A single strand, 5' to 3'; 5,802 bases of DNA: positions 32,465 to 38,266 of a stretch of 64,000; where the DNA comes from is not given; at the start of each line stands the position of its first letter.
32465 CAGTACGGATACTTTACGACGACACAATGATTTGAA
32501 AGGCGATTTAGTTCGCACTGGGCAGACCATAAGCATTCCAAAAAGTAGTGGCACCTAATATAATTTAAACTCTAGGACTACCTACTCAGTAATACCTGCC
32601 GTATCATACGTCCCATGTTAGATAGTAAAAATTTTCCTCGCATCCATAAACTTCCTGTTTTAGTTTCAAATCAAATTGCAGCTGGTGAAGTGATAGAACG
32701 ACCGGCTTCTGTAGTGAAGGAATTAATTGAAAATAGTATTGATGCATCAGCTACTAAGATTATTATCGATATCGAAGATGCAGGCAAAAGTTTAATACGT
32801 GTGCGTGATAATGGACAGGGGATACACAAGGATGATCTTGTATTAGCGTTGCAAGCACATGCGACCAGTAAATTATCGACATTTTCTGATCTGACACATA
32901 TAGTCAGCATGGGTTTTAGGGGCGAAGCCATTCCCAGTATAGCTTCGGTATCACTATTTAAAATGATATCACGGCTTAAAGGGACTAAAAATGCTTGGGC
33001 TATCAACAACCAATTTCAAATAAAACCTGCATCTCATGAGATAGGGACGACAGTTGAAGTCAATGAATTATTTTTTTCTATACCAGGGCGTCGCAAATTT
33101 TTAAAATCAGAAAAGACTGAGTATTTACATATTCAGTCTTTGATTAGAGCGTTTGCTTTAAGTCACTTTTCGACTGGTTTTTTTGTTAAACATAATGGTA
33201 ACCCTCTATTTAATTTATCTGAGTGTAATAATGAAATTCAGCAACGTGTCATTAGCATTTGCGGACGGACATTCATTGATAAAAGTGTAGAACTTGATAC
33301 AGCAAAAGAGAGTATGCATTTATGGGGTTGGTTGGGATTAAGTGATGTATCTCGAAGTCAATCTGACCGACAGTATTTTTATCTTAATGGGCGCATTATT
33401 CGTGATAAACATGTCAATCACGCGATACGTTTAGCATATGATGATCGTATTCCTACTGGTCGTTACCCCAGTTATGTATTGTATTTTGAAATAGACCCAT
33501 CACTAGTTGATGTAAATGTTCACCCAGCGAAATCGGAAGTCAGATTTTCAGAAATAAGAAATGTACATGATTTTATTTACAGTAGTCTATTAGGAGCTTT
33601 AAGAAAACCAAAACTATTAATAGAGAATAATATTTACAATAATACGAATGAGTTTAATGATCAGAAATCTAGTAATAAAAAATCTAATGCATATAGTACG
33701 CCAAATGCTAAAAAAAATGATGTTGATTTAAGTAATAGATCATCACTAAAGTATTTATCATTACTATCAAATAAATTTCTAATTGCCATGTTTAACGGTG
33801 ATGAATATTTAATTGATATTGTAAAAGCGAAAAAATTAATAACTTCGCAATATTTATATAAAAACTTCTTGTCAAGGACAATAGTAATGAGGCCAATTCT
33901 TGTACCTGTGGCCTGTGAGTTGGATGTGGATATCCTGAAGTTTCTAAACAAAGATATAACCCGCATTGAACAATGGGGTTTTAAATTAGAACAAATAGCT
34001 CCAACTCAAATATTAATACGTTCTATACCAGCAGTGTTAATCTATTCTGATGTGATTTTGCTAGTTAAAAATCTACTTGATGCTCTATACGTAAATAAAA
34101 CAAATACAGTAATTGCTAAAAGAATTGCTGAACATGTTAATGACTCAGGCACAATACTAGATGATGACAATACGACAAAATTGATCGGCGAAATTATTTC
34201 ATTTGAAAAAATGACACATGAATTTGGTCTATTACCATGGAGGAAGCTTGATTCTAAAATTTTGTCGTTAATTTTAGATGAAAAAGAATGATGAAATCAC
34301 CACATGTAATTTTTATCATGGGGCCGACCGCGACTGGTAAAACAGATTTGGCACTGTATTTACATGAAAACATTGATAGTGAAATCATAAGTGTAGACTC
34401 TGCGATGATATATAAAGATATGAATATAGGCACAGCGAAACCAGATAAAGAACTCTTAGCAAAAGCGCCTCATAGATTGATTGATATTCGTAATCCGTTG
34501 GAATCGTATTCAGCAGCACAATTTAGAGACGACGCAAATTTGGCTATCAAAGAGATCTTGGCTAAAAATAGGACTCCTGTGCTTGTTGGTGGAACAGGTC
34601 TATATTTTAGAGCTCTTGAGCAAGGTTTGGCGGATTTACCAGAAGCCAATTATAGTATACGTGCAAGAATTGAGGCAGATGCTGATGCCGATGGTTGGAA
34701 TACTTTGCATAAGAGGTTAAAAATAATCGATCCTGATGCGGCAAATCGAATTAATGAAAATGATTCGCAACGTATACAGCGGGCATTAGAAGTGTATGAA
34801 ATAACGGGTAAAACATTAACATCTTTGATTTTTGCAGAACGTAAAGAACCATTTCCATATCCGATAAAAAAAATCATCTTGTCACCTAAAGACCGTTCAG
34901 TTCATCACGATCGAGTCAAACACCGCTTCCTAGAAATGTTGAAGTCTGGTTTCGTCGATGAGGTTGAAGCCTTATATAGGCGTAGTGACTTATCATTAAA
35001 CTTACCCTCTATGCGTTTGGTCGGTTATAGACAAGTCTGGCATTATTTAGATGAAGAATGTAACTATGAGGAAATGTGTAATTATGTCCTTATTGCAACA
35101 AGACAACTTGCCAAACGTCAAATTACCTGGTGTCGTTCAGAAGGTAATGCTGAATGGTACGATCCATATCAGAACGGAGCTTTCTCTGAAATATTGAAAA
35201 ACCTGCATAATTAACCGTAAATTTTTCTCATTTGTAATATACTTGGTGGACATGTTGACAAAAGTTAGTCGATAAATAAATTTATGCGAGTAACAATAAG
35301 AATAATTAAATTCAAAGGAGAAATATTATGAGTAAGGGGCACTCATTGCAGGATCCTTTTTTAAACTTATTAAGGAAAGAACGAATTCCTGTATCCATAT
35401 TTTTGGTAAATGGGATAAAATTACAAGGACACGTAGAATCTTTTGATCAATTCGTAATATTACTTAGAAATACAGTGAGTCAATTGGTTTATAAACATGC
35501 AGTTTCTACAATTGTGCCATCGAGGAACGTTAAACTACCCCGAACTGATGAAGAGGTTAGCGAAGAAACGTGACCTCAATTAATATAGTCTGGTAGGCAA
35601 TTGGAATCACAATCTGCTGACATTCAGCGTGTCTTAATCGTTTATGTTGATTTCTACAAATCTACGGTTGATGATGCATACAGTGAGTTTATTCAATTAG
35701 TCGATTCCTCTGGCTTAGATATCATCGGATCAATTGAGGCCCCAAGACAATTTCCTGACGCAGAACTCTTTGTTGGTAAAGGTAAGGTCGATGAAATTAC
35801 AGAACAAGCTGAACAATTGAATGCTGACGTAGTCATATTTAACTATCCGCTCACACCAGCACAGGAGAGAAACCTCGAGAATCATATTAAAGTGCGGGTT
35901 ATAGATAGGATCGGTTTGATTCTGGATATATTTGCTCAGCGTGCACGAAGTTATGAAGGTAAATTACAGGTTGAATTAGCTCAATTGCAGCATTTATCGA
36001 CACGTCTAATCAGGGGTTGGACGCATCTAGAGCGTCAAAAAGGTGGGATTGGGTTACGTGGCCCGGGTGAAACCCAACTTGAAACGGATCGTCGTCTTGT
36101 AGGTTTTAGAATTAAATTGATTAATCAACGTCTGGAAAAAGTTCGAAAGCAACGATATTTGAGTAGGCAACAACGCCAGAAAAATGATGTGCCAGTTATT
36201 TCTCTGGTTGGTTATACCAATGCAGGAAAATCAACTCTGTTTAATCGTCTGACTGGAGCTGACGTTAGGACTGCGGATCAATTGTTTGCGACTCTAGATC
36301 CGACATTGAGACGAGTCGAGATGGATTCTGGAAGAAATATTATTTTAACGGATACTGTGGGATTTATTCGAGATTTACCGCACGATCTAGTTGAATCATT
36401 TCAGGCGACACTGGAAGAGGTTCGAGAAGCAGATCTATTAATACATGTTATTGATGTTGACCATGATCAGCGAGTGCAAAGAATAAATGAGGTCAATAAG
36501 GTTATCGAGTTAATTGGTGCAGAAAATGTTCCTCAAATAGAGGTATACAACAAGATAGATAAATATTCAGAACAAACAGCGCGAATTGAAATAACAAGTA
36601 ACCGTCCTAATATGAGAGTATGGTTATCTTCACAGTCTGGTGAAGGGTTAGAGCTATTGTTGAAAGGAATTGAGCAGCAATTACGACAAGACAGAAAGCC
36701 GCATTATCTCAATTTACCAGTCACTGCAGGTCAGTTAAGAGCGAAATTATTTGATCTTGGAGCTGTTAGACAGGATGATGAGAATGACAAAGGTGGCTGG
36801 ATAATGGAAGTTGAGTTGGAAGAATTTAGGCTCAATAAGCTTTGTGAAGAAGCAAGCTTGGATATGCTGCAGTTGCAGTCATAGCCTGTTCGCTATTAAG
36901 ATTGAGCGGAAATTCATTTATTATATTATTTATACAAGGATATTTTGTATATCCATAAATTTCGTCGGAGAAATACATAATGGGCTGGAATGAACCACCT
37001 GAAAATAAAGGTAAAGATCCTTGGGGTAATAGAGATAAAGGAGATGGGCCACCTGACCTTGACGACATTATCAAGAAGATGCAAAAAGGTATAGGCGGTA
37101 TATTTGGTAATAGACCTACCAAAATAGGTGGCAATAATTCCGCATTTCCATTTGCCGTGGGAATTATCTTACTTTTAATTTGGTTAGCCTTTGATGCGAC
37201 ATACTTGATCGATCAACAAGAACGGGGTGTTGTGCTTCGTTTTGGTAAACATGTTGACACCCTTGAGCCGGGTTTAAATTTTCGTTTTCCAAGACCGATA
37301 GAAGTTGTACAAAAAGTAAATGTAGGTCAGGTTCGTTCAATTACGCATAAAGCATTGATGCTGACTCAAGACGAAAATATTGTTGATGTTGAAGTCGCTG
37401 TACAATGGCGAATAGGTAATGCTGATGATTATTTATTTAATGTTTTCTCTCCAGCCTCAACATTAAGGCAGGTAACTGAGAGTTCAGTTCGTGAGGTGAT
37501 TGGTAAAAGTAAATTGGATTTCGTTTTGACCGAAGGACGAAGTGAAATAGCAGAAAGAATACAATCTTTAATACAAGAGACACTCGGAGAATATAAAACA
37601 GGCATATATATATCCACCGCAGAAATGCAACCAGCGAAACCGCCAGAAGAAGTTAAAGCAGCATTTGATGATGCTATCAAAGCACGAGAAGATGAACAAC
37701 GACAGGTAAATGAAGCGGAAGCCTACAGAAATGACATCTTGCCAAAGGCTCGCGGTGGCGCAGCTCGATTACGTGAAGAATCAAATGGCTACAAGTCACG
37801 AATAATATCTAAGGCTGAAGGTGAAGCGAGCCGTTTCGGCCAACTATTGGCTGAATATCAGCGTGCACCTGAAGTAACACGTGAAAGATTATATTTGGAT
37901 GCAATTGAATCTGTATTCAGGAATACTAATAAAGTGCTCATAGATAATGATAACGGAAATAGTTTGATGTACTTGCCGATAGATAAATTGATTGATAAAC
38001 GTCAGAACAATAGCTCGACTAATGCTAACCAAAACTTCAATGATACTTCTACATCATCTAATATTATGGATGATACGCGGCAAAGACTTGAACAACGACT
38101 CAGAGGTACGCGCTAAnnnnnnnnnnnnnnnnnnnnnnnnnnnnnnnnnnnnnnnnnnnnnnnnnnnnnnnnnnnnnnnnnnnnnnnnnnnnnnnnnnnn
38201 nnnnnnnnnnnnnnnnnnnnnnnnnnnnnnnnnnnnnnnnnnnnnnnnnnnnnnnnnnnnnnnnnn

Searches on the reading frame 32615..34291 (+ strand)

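Call 58: search_protein_families(library=pfam, max_evalue=1e-10, proteins=[window:32615-34291:+])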
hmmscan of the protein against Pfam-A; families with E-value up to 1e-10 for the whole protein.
window:32615-34291:+ (558 aa): 3 families
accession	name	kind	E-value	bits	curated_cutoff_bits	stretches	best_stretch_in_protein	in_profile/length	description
PF01119.25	DNA_mis_repair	-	2.6e-38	130.8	26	1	213-329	2-118/119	DNA mismatch repair protein, C-terminal domain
PF08676.16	MutL_C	-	1.9e-14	54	25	1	382-503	2-122/142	MutL C terminal dimerisation domain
PF13589.12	HATPase_c_3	-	2.5e-12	47.5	25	1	31-134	4-107/137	Histidine kinase-, DNA gyrase B-, and HSP90-like ATPase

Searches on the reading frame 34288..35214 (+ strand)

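Call 58: search_protein_families(library=pfam, max_evalue=1e-10, proteins=[window:34288-35214:+])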
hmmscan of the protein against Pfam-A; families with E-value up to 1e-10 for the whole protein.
window:34288-35214:+ (308 aa): 1 family
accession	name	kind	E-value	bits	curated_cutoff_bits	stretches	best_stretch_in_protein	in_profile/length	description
PF01715.23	IPPT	-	3.9e-82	276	23.6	1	41-284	2-242/243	IPP transferase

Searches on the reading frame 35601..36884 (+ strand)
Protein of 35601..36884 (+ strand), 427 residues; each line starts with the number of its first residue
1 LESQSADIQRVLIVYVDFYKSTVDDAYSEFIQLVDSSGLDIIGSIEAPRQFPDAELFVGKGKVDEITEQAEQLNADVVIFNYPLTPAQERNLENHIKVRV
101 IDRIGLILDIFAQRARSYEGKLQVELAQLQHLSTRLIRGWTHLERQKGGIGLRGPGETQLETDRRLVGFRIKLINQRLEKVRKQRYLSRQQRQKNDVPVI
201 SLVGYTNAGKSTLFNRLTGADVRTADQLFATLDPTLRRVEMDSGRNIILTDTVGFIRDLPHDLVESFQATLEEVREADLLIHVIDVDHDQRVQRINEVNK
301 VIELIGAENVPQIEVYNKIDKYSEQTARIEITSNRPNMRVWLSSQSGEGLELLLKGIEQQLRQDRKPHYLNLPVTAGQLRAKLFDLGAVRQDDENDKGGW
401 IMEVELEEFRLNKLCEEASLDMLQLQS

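Call 59: search_protein_families(library=pfam, max_evalue=1e-10, proteins=[window:35601-36884:+])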
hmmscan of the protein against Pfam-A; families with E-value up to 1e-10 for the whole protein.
window:35601-36884:+ (427 aa): 3 families
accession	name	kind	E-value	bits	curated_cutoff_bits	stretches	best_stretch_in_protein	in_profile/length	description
PF16360.10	GTP-bdg_M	-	4.1e-29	101.4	29.5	1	114-192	1-79/79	GTP-binding GTPase Middle Region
PF13167.11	GTP-bdg_N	-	1.9e-27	96.1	25.4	1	27-112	4-89/89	GTP-binding GTPase N-terminal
PF01926.29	MMR_HSR1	-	7.3e-25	87.7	21.9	1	200-318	2-113/113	50S ribosome-binding GTPase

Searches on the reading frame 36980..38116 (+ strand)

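Call 59: search_protein_families(library=pfam, max_evalue=1e-10, proteins=[window:36980-38116:+])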
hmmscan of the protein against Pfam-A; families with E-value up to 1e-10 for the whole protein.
window:36980-38116:+ (378 aa): 2 families
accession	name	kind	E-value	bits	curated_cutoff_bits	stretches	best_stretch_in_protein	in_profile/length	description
PF01145.31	Band_7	-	5.6e-28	98.6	23.6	1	77-248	3-174/176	SPFH domain / Band 7 family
PF12221.13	HflK_N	-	1e-13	51.4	22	1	1-44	1-43/44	Bacterial membrane protein N terminal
